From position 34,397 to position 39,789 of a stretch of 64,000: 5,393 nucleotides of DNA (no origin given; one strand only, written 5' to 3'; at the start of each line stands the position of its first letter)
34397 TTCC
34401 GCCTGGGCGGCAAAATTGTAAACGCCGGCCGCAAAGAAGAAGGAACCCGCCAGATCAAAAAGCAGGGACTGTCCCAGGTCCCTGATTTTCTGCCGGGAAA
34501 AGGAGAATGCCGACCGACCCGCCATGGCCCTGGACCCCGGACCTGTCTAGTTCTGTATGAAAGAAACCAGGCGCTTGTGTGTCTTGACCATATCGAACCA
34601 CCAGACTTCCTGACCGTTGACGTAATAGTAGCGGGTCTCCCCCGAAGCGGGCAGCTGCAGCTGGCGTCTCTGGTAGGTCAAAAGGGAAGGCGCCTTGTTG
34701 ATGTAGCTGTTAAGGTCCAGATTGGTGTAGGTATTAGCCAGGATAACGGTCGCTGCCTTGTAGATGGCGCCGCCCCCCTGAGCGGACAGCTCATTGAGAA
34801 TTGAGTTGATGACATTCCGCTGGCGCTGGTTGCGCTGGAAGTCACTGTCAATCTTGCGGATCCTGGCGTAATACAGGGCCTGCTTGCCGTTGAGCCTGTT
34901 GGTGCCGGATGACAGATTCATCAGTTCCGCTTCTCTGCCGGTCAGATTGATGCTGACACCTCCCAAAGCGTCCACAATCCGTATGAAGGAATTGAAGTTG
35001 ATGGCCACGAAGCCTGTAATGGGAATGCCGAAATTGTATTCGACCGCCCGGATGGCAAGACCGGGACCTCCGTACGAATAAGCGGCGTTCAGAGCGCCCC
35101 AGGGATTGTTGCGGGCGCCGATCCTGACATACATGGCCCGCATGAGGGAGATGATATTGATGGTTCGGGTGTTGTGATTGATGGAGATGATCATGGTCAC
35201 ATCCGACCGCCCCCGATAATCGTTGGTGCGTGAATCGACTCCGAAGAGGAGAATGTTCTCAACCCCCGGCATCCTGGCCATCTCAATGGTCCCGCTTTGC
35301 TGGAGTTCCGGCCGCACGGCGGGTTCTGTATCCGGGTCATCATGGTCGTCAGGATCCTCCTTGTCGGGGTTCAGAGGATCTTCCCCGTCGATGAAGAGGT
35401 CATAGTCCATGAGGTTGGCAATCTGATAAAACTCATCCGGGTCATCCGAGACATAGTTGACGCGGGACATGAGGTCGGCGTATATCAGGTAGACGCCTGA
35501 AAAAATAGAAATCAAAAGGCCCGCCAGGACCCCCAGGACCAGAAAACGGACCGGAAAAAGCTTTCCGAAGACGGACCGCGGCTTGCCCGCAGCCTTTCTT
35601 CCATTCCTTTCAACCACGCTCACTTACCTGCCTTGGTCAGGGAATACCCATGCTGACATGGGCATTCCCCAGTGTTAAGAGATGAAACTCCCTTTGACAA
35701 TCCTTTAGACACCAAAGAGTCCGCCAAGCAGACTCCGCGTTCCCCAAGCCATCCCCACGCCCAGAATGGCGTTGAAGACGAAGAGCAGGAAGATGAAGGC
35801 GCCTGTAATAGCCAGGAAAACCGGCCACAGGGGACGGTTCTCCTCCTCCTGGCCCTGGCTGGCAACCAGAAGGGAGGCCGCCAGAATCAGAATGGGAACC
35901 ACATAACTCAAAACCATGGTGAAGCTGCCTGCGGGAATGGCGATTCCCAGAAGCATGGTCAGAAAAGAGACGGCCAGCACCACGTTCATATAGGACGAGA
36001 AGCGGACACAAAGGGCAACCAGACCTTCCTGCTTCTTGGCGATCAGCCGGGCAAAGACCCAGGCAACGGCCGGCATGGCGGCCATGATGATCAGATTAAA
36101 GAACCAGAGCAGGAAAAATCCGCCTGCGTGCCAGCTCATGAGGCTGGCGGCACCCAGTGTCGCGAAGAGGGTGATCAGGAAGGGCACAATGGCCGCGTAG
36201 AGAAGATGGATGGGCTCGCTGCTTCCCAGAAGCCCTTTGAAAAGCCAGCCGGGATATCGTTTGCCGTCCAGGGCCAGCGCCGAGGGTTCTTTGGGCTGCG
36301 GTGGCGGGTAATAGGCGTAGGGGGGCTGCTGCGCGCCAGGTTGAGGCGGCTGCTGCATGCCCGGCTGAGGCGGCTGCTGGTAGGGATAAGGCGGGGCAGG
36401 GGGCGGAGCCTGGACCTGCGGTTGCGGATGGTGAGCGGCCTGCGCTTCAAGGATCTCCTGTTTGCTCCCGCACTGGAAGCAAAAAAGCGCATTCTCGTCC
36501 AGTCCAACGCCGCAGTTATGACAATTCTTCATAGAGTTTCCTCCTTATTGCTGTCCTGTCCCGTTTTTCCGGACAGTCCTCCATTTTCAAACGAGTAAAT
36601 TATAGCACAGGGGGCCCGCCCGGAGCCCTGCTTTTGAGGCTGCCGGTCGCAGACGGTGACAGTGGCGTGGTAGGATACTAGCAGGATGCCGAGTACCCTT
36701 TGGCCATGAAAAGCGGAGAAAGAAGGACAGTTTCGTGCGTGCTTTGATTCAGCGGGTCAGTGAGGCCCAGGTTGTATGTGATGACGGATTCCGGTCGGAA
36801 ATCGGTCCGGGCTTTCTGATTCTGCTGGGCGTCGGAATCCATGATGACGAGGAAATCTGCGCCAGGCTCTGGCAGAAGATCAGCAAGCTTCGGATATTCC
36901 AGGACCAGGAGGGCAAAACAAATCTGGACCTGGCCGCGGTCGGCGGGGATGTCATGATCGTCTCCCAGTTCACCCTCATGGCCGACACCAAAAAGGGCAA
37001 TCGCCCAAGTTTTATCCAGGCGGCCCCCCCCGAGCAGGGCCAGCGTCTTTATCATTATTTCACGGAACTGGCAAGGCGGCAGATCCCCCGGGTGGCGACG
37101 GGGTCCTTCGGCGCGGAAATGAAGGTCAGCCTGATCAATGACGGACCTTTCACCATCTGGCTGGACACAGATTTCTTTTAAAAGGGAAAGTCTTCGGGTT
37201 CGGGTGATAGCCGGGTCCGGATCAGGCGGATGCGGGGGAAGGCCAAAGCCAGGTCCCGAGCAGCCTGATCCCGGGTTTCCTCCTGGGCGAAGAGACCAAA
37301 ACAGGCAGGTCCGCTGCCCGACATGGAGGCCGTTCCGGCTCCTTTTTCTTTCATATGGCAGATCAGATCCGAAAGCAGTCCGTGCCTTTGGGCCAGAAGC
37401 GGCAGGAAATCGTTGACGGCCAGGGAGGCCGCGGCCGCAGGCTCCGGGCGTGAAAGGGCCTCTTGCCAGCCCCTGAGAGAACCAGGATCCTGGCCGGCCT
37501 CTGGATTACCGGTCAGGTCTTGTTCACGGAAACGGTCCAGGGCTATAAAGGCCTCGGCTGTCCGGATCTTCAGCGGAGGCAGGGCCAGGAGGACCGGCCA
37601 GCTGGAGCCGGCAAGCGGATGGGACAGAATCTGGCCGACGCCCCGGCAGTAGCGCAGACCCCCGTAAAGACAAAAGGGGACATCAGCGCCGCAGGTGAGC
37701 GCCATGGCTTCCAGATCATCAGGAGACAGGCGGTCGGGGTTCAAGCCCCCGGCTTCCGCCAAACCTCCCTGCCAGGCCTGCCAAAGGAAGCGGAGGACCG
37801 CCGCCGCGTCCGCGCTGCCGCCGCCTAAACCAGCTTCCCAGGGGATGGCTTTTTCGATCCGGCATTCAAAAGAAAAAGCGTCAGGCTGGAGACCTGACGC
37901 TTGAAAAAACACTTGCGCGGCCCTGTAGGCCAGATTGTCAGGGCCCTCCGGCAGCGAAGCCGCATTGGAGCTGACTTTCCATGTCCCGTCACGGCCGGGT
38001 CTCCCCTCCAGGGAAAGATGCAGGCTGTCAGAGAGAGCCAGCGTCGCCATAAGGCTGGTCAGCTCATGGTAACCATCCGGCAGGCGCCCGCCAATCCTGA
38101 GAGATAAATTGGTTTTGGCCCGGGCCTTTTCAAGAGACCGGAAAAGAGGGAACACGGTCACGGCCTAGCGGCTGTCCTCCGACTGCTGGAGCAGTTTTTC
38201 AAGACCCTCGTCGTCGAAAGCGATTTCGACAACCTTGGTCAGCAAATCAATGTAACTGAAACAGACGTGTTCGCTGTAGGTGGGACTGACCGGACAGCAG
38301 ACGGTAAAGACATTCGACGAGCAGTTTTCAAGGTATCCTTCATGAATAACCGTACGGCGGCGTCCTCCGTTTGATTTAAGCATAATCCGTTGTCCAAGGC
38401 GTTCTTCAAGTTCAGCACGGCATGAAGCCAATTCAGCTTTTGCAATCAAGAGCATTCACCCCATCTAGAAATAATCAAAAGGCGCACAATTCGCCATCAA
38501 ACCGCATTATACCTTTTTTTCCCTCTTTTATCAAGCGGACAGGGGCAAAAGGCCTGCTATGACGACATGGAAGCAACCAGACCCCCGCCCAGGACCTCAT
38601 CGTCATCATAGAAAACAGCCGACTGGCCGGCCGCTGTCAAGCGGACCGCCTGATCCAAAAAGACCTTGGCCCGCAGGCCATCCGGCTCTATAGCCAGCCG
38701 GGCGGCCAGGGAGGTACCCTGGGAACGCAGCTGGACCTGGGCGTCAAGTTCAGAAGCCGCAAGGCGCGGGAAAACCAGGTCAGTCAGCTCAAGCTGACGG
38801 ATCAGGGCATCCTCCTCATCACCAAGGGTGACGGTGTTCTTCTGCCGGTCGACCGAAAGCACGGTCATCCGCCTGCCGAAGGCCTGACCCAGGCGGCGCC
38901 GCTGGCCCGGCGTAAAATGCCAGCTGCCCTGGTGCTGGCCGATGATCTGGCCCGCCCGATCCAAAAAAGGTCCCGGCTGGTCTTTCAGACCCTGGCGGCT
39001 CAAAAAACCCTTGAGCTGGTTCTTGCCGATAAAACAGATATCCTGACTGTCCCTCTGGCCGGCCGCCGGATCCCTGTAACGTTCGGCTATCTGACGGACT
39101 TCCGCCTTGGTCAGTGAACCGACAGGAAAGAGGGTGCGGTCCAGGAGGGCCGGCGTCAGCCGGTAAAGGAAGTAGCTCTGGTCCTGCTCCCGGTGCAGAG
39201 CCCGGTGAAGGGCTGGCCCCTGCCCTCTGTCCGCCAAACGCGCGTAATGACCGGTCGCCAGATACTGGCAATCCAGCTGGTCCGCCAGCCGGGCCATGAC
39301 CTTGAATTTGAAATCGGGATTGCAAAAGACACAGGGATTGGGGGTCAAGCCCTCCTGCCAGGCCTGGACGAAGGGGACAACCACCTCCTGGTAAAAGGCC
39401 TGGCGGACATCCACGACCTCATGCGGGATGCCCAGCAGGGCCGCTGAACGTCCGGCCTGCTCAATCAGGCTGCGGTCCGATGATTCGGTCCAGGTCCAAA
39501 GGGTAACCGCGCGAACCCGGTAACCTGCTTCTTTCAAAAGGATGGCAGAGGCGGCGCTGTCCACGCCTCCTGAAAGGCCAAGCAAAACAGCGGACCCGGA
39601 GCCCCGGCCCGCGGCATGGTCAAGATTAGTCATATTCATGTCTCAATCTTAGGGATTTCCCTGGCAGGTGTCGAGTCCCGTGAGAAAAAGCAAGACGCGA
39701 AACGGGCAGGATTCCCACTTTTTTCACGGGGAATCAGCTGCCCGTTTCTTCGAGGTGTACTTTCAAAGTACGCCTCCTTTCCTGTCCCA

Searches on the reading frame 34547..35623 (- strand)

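Call 60: search_protein_families(library=pfam, proteins=[window:34547-35623:-], max_evalue=0.0001)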
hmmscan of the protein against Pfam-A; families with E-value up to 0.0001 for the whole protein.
window:34547-35623:- (358 aa): 1 family
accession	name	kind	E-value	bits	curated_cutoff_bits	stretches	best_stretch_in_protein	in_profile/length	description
PF03816.19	LytR_cpsA_psr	-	1.8e-35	122.8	24.6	1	139-280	1-149/150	LytR_cpsA_psr family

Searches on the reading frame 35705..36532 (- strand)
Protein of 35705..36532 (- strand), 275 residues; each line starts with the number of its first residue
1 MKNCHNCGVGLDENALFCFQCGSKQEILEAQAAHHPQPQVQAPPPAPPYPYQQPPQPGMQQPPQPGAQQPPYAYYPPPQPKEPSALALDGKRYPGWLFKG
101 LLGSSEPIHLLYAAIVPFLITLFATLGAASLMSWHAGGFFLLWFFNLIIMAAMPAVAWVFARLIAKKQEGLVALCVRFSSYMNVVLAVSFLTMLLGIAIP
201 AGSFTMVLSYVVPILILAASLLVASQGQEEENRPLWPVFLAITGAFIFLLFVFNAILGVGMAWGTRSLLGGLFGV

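Call 63: search_protein_families(library=pfam, proteins=[window:35705-36532:-], max_evalue=0.001)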
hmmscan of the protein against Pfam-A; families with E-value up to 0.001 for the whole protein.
window:35705-36532:- (275 aa): 1 family
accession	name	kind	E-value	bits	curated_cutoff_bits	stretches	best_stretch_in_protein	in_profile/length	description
PF13240.11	Zn_Ribbon_1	-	6.4e-05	23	25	1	4-24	2-22/23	zinc-ribbon domain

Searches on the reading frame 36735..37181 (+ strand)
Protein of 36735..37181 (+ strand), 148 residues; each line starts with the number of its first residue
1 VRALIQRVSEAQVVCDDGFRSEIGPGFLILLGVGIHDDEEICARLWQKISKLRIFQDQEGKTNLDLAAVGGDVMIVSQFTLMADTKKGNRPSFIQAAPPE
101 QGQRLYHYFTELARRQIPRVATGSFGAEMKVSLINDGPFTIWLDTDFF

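Call 60: search_protein_families(library=pfam, proteins=[window:36735-37181:+], max_evalue=0.0001)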
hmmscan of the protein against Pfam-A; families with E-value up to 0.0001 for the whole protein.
window:36735-37181:+ (148 aa): 1 family
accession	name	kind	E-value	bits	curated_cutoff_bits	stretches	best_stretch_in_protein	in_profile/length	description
PF02580.21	Tyr_Deacylase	-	4.3e-53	180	25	1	2-144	1-144/144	D-Tyr-tRNA(Tyr) deacylase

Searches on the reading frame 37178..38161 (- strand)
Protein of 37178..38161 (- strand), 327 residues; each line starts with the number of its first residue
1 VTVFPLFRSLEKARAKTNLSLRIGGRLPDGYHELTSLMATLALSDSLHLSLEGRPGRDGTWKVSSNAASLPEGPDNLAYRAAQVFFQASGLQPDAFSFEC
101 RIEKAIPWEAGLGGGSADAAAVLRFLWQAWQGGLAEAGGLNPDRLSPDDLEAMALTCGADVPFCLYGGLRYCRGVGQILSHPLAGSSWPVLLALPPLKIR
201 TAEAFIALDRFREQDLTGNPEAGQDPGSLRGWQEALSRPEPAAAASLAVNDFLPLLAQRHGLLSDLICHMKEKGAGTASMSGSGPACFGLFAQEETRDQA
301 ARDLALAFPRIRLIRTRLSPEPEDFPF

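Call 60: search_protein_families(library=pfam, proteins=[window:37178-38161:-], max_evalue=0.0001)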
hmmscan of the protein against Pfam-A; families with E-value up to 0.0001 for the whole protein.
window:37178-38161:- (327 aa): 2 families
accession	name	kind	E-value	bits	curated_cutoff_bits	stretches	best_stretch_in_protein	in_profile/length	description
PF00288.32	GHMP_kinases_N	-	2.6e-13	50.4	22.3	1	76-168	1-87/87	GHMP kinases N terminal domain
PF08544.19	GHMP_kinases_C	-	2.4e-07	31.5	21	1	269-307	42-82/85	GHMP kinases C terminal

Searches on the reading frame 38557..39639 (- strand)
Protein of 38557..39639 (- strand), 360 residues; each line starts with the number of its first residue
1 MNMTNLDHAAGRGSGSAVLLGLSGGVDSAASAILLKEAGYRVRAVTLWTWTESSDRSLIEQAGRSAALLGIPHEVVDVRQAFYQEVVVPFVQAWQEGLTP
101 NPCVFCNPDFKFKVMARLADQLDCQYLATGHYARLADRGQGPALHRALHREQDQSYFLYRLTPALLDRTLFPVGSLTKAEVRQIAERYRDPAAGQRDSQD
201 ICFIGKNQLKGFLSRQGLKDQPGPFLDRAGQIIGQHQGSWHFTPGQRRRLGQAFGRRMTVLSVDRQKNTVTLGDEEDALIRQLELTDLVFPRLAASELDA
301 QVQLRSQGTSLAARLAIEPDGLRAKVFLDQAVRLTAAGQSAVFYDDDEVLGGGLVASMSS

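Call 60: search_protein_families(library=pfam, proteins=[window:38557-39639:-], max_evalue=0.0001)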
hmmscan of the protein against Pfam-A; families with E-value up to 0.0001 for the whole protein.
window:38557-39639:- (360 aa): 5 families
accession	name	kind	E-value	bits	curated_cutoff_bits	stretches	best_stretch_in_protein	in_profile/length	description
PF03054.22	tRNA_Me_trans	-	5e-58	196.5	20.6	1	18-206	3-202/202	tRNA methyl transferase HUP domain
PF20258.4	tRNA_Me_trans_C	-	1.3e-11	45.1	20.6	1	296-355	19-77/77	Aminomethyltransferase beta-barrel domain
PF20259.3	tRNA_Me_trans_M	-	1.7e-10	40.8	27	1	216-273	6-65/66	tRNA methyl transferase PRC-barrel domain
PF02540.23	NAD_synthase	-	6.9e-06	25.8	21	1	16-81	19-84/242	NAD synthase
PF24167.1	DUF7411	-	4.5e-05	23.6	28.7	0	21-87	6-67/194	Family of unknown function (DUF7411)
